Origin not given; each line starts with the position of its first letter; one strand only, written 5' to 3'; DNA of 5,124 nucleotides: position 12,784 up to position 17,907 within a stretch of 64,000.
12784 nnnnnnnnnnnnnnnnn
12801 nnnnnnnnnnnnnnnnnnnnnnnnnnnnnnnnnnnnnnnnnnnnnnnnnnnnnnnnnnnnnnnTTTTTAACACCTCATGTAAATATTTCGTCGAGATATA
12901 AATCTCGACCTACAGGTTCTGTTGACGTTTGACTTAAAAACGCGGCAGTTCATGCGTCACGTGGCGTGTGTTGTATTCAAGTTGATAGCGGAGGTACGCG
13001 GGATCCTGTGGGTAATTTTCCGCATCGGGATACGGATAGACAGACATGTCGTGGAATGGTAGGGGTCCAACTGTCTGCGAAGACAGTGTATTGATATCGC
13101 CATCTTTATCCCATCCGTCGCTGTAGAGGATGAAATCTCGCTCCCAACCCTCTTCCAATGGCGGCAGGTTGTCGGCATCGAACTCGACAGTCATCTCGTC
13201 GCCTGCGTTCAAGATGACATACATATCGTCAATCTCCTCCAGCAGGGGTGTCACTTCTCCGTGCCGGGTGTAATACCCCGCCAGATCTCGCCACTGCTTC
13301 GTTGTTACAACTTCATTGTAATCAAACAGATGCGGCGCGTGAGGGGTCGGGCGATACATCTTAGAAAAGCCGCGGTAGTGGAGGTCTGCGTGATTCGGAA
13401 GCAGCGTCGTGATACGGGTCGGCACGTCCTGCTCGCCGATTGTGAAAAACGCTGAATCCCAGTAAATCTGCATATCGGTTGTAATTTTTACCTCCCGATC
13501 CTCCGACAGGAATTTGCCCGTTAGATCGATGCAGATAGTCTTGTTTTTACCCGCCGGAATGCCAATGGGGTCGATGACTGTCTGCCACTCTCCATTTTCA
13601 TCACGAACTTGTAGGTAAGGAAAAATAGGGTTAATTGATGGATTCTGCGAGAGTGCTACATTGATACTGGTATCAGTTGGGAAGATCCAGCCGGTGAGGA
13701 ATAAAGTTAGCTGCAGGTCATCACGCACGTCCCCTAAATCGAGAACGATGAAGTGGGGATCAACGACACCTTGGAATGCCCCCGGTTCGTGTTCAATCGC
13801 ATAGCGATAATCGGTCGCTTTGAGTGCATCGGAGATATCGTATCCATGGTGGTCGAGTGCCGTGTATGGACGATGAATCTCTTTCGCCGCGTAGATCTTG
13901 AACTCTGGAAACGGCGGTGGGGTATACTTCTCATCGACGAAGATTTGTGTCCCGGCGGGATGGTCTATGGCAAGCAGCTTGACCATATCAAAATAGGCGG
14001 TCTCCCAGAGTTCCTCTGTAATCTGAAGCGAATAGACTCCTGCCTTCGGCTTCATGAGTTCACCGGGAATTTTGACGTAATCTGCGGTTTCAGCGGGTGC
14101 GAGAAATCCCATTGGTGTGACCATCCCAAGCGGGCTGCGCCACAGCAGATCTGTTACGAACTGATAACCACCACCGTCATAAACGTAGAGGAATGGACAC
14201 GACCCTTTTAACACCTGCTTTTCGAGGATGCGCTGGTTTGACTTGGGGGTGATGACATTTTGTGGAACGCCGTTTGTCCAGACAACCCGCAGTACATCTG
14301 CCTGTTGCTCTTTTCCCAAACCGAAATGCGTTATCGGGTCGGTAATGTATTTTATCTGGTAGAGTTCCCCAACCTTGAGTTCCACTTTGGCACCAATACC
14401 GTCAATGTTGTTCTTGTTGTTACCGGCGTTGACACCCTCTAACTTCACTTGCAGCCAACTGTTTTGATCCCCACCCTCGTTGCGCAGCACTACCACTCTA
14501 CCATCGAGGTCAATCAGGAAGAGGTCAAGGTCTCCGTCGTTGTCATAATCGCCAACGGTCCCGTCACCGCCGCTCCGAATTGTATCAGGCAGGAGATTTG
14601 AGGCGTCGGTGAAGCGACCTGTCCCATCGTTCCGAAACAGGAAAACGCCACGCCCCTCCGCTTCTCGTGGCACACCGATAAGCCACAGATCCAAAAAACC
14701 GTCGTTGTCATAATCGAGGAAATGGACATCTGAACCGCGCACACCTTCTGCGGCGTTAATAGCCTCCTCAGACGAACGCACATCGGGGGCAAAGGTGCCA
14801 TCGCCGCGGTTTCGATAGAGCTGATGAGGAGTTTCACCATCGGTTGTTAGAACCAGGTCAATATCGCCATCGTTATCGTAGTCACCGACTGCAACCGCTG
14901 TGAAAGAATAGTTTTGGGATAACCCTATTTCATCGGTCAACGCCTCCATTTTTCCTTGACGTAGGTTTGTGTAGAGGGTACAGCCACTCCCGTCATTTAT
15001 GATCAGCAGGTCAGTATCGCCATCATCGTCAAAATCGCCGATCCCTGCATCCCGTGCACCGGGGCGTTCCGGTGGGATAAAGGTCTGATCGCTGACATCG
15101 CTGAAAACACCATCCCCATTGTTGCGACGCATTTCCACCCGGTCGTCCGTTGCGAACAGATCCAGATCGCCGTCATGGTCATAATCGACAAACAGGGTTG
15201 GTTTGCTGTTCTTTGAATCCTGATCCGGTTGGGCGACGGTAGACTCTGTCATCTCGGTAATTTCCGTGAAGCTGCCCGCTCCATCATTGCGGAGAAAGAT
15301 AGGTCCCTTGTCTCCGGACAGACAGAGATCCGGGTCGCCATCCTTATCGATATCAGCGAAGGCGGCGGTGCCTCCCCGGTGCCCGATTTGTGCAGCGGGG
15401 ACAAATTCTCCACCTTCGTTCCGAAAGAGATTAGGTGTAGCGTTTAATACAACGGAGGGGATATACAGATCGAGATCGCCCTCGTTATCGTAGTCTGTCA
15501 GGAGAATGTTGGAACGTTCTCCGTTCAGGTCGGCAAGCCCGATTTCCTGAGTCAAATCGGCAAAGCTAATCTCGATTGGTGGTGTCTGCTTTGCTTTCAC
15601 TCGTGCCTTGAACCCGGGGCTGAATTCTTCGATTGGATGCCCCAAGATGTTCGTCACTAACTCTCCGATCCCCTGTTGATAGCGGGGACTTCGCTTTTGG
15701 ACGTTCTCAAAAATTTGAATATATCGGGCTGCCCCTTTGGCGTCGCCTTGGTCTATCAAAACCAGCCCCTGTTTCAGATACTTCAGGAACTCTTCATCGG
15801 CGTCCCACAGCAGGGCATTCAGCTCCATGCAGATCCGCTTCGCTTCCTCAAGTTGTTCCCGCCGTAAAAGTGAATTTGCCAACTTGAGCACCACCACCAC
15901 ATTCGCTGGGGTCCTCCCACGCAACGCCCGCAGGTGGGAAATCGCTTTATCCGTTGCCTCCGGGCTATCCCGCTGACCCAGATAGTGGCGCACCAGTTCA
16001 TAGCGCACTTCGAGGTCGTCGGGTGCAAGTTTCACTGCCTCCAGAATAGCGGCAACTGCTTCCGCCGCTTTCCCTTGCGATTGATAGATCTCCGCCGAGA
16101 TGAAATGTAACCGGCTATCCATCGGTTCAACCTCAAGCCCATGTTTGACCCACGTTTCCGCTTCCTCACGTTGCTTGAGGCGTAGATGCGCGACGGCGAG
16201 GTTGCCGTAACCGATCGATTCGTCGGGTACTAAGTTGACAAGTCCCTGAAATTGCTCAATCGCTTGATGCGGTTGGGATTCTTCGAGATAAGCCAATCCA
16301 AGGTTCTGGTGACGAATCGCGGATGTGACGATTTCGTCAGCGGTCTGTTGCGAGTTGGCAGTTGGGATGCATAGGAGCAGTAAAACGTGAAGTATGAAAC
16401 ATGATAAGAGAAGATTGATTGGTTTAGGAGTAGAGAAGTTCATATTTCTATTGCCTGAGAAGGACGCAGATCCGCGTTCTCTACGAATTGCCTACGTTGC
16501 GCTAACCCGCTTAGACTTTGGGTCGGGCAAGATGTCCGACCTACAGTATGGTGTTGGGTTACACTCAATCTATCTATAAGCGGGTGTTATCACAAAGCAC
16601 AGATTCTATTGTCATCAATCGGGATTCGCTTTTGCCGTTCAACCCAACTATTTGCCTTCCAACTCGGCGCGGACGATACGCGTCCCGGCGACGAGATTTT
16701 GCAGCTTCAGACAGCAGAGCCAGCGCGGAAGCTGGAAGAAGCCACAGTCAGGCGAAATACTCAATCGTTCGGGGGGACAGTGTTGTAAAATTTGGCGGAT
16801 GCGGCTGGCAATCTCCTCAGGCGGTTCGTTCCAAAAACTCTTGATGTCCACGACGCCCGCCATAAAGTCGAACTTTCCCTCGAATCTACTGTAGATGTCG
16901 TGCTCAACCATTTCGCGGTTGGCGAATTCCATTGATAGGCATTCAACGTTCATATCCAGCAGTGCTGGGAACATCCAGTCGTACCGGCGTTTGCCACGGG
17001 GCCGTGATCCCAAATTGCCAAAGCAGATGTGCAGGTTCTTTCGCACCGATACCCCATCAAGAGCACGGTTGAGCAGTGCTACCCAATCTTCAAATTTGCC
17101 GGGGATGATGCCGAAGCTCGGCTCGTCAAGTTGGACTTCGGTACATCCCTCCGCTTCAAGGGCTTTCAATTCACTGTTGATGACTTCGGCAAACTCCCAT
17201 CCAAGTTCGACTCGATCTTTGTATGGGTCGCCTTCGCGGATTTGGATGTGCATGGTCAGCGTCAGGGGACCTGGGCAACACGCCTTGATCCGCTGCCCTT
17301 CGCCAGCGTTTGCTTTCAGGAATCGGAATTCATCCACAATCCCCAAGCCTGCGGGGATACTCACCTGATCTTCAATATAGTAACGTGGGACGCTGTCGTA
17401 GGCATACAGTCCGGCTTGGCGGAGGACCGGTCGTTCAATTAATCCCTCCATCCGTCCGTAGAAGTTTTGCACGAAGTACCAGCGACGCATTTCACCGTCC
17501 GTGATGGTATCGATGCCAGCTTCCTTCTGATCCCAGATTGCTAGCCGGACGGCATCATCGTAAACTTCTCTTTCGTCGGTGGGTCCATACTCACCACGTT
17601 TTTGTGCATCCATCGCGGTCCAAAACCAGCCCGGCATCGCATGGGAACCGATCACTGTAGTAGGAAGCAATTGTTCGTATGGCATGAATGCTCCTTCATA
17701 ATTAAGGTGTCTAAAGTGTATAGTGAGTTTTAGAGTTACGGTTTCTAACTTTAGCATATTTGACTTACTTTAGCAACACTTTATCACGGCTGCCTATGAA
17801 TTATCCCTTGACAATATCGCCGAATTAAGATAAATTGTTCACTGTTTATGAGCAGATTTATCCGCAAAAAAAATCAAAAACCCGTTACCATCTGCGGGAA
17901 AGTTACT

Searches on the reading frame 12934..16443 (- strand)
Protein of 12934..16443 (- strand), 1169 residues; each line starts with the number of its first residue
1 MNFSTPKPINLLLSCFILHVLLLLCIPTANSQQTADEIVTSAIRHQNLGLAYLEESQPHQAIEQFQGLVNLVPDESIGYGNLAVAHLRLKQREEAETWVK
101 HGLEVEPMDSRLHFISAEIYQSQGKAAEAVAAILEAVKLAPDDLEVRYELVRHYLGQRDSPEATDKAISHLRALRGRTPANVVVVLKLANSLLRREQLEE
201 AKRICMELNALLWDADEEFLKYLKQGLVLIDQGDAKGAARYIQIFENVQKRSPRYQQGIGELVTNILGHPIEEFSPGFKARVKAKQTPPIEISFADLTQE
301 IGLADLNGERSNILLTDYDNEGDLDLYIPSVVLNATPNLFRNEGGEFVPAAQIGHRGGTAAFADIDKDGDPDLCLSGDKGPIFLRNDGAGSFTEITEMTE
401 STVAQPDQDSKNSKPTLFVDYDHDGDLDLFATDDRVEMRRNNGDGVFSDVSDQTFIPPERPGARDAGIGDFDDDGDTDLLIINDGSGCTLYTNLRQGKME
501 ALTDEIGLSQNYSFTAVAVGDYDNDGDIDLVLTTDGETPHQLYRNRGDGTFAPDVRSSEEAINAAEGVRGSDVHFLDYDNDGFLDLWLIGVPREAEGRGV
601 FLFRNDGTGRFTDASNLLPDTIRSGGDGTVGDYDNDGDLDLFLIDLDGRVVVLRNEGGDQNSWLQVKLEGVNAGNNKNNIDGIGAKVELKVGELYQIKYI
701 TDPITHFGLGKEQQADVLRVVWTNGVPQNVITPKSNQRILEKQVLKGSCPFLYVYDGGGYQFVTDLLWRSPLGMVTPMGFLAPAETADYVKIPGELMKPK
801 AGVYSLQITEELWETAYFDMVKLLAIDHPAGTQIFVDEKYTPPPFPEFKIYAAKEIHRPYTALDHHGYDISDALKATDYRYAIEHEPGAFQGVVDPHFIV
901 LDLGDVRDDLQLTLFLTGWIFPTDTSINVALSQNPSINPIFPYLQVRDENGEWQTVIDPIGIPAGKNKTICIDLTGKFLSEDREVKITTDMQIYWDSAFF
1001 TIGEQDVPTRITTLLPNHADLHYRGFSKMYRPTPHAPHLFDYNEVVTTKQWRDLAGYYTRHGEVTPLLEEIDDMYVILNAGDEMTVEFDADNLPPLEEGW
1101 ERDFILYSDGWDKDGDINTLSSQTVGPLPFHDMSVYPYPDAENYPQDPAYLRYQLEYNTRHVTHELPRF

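Call 10: search_protein_families(library=ncbifam, proteins=[window:12934-16443:-])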
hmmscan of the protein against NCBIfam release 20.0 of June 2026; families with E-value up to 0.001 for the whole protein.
window:12934-16443:- (1169 aa): 9 families
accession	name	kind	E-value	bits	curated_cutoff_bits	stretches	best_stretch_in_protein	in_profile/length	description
NF052415.1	T3SS_chap_SctY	equivalog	1.4e-12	48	70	1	48-134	12-101/106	type III secretion apparatus assembly chaperone SctY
TIGR02917.1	PEP_TPR_lipo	equivalog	1.8e-12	46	312.2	1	41-257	396-605/899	XrtA/PEP-CTERM system TPR-repeat protein PrsT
NF040959.1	MamA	equivalog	7.1e-10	38.7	200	1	47-147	76-176/204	magnetosome protein MamA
TIGR02521.1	type_IV_pilW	equivalog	1.3e-08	34.7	154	2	17-111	4-100/234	type IV pilus biogenesis/stability protein PilW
NF033920.0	C39_PA2778_fam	equivalog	8.1e-06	25.4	150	0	52-141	166-255/255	PA2778 family cysteine peptidase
NF033758.1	gliding_GltE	equivalog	1.1e-05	24.6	225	1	81-239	91-242/411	adventurous gliding motility TPR repeat lipoprotein GltE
NF052400.1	M48_BAM_BepA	equivalog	3.4e-05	22.8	570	0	163-215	356-405/483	beta-barrel assembly-enhancing protease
TIGR03939.1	PGA_TPR_OMP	equivalog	5.4e-05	21.6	366.65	0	45-152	89-196/800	poly-beta-1,6 N-acetyl-D-glucosamine export porin PgaA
NF008520.0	PRK11447.1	equivalog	7.8e-05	20.6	858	0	109-247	111-247/1157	cellulose synthase complex outer membrane protein BcsC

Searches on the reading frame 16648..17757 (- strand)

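Call 10: search_protein_families(library=ncbifam, proteins=[window:16648-17757:-])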
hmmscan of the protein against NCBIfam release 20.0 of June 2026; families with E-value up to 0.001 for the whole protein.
window:16648-17757:- (369 aa): 9 families
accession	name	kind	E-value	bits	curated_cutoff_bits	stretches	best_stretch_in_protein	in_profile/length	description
NF003317.0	PRK04326.1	equivalog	1.8e-59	201.6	406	1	27-367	5-327/340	methionine synthase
NF006589.0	PRK09121.1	equivalog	3.3e-49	167.8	392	1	28-367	2-341/342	methionine synthase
NF002119.0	PRK00957.1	equivalog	2.7e-24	85.9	258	1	31-360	2-302/306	methionine synthase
NF002272.0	PRK01207.1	equivalog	2.8e-19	69.5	399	2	77-288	46-247/343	methionine synthase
NF003556.0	PRK05222.1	equivalog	3.1e-18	66.1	541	1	30-366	419-748/750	5-methyltetrahydropteroyltriglutamate--homocysteine S-methyltransferase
NF005085.0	PRK06520.1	subfamily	2.2e-16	60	313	2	35-214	12-193/368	5-methyltetrahydropteroyltriglutamate--homocysteine S-methyltransferase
TIGR01371.1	met_syn_B12ind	equivalog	1e-15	57.8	929.95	1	30-364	425-753/754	5-methyltetrahydropteroyltriglutamate--homocysteine S-methyltransferase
NF004875.0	PRK06233.1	equivalog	6.5e-13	48.2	576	1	34-340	13-343/373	vitamin B12 independent methionine synthase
NF006350.0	PRK08575.1-4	equivalog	1.3e-06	28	361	1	35-215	6-180/309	5-methyltetrahydropteroyltriglutamate--homocysteine methyltransferase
